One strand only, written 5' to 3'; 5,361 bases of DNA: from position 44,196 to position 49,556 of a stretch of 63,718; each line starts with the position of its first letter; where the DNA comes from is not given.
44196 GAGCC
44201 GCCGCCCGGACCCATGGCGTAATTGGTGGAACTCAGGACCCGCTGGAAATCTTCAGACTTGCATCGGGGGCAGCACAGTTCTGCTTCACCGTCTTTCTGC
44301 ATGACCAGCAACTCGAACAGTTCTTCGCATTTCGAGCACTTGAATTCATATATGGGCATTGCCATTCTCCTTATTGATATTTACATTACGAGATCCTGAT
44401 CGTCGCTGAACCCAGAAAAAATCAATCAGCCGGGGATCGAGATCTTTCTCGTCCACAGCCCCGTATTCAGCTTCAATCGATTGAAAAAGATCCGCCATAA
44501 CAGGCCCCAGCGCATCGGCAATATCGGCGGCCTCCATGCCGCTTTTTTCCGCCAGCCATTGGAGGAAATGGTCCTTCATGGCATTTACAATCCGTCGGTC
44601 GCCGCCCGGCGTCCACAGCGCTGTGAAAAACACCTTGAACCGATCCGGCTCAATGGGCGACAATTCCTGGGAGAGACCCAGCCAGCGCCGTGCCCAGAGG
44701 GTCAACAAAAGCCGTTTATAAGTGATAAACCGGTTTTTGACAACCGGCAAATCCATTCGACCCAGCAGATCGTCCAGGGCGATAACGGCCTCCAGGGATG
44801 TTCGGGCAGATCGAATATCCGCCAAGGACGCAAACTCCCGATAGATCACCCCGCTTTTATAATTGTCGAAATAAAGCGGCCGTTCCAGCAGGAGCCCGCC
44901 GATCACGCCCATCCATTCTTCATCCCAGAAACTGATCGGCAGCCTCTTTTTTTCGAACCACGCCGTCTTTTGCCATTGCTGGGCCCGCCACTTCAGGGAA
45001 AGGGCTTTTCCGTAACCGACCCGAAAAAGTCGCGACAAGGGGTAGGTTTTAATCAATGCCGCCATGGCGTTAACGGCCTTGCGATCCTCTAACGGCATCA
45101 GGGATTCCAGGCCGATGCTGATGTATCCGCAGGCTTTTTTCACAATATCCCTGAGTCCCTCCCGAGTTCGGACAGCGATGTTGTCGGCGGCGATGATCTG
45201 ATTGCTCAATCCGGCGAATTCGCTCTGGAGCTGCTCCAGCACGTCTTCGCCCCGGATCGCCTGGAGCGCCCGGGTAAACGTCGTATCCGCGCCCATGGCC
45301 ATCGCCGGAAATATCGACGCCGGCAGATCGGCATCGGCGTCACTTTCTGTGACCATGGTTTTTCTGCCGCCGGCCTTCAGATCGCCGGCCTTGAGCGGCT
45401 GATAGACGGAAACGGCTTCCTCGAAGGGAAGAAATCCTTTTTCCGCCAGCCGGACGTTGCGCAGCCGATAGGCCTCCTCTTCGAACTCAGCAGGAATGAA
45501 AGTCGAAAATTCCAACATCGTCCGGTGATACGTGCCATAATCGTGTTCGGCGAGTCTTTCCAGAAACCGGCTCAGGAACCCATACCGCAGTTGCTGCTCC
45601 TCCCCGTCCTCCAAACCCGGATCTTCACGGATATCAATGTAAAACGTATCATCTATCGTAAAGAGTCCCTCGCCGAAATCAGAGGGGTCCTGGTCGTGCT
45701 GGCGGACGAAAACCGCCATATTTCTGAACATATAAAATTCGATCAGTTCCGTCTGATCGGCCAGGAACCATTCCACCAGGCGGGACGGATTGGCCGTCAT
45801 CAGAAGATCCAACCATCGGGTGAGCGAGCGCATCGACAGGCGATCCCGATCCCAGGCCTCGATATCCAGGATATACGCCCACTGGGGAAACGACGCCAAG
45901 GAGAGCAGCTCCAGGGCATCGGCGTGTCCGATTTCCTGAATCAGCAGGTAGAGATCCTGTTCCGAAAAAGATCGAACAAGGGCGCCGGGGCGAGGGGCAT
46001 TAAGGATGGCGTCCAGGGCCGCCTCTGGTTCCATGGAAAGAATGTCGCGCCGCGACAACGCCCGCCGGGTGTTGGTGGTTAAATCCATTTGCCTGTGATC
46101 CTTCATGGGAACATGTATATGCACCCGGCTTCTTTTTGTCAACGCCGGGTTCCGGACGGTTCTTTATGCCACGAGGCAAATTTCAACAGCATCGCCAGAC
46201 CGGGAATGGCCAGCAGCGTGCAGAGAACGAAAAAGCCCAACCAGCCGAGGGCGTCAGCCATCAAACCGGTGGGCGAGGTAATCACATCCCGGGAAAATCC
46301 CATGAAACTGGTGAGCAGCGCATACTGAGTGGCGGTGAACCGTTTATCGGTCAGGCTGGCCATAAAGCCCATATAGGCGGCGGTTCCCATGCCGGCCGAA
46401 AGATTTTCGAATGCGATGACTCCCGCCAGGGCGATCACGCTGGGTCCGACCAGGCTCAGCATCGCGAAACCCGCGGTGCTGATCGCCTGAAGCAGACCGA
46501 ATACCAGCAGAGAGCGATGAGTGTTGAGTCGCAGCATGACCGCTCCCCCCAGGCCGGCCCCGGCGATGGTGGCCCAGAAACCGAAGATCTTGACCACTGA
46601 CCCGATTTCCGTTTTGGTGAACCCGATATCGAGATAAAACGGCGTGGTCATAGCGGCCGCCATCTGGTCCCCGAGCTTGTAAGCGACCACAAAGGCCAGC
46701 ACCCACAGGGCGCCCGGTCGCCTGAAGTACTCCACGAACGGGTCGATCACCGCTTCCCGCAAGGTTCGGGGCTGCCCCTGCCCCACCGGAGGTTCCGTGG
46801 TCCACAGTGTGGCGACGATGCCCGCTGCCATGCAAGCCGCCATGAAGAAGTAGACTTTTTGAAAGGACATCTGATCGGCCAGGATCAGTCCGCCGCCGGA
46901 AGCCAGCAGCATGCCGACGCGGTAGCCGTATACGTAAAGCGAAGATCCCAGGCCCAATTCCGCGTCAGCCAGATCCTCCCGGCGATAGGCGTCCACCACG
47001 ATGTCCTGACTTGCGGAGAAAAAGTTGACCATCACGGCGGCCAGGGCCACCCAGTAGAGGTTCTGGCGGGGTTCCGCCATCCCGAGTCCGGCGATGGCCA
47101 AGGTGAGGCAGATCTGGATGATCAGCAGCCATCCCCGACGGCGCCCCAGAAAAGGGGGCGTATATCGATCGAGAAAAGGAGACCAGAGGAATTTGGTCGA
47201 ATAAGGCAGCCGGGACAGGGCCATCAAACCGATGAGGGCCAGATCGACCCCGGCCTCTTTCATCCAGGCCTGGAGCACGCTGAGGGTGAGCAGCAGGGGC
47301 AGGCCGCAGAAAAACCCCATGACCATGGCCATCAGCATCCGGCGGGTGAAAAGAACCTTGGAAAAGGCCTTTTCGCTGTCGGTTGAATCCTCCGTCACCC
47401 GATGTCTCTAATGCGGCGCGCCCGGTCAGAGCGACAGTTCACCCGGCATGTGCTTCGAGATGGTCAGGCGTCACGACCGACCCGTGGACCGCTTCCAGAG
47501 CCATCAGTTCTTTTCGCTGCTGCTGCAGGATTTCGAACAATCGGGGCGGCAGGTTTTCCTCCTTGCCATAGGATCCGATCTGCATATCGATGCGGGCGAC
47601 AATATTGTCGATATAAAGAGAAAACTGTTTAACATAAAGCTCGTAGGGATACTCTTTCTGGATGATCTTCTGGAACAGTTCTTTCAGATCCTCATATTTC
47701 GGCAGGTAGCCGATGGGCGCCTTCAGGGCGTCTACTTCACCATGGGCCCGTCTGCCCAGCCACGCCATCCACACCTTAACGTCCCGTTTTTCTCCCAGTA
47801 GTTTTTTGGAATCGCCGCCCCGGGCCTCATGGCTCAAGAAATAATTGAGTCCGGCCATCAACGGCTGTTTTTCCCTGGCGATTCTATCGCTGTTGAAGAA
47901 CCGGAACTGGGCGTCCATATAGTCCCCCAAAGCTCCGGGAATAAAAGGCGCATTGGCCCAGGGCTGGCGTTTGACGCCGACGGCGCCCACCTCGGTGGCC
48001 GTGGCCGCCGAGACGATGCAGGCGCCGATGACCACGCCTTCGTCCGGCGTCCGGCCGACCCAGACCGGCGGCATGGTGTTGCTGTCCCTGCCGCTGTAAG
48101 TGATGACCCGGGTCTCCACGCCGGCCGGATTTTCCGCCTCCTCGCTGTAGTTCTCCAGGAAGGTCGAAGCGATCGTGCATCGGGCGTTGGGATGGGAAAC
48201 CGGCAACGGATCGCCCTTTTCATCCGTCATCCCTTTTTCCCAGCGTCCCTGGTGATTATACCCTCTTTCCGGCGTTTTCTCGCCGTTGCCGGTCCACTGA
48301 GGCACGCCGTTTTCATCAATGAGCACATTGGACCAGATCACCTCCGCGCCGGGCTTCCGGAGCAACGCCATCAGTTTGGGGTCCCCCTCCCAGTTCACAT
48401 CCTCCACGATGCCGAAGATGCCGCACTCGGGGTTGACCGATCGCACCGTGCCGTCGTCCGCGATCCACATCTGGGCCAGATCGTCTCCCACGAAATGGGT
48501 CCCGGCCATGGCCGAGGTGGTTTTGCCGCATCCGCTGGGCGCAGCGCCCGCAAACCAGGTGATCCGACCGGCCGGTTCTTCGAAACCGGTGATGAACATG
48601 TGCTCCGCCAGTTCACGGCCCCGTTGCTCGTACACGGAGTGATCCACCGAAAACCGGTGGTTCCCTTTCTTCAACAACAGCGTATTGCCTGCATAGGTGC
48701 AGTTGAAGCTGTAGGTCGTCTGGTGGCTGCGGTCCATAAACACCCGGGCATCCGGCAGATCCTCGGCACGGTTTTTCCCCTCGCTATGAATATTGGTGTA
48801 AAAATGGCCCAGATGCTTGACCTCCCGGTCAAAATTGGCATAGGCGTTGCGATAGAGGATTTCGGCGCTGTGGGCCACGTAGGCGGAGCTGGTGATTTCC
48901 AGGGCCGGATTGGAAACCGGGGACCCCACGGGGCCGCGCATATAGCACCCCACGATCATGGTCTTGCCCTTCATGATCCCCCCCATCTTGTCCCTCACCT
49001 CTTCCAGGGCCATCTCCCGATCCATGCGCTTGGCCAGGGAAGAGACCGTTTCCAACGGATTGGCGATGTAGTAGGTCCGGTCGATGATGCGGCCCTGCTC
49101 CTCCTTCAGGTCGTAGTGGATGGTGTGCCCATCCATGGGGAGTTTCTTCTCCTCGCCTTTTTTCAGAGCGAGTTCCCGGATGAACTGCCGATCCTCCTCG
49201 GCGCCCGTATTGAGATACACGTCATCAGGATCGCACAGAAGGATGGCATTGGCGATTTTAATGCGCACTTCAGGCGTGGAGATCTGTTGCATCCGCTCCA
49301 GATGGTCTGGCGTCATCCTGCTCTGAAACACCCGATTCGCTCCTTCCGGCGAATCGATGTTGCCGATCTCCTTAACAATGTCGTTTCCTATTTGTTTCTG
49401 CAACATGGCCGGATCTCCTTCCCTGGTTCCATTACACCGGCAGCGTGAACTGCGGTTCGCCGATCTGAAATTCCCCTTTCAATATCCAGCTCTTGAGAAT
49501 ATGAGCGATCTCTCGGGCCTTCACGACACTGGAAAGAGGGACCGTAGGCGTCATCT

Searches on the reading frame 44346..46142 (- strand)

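Call 68: search_protein_families(library=pfam, proteins=[window:44346-46142:-], max_evalue=0.00001)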
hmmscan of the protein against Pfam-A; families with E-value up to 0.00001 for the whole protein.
window:44346-46142:- (598 aa): 1 family
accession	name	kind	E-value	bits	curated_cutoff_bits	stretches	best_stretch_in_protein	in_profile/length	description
PF19676.4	DUF6178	-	4.9e-162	540.7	25.5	1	26-578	8-560/561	Family of unknown function (DUF6178)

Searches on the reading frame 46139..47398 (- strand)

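Call 68: search_protein_families(library=pfam, proteins=[window:46139-47398:-], max_evalue=0.00001)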
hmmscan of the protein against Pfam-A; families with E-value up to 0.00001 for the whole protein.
window:46139-47398:- (419 aa): 2 families
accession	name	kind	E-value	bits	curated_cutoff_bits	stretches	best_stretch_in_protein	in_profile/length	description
PF07690.21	MFS_1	-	9.9e-24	84.3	33.4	1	26-369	3-342/347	Major Facilitator Superfamily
PF13000.13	Acatn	-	3.2e-11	42.9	23.7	1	25-110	6-93/546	Acetyl-coenzyme A transporter 1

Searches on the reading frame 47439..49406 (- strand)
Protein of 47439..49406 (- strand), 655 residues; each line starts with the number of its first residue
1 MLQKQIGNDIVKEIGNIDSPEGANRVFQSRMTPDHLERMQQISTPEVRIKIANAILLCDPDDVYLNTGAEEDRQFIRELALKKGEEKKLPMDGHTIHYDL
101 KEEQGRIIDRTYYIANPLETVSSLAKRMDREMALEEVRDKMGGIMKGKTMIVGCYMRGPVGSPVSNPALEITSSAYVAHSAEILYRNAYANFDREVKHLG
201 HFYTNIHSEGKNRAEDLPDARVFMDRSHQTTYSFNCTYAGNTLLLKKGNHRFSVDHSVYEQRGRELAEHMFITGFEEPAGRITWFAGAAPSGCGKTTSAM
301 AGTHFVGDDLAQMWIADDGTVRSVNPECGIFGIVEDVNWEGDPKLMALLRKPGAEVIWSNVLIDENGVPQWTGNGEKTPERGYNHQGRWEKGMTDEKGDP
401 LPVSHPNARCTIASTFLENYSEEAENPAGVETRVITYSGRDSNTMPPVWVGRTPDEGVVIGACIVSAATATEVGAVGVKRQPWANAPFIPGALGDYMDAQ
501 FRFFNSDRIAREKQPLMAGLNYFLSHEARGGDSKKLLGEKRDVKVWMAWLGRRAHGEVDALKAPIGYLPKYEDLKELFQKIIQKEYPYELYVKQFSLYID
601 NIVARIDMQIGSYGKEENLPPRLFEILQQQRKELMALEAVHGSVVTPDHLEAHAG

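Call 68: search_protein_families(library=pfam, proteins=[window:47439-49406:-], max_evalue=0.00001)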
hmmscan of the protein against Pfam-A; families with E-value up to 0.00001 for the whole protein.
window:47439-49406:- (655 aa): 2 families
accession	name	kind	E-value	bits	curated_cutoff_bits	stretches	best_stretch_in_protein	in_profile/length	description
PF00821.23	PEPCK_GTP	-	3.8e-93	312.5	23.8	1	266-632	2-356/357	Phosphoenolpyruvate carboxykinase C-terminal P-loop domain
PF17297.7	PEPCK_N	-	4.6e-56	190.3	23.8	1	51-256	3-216/218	Phosphoenolpyruvate carboxykinase N-terminal domain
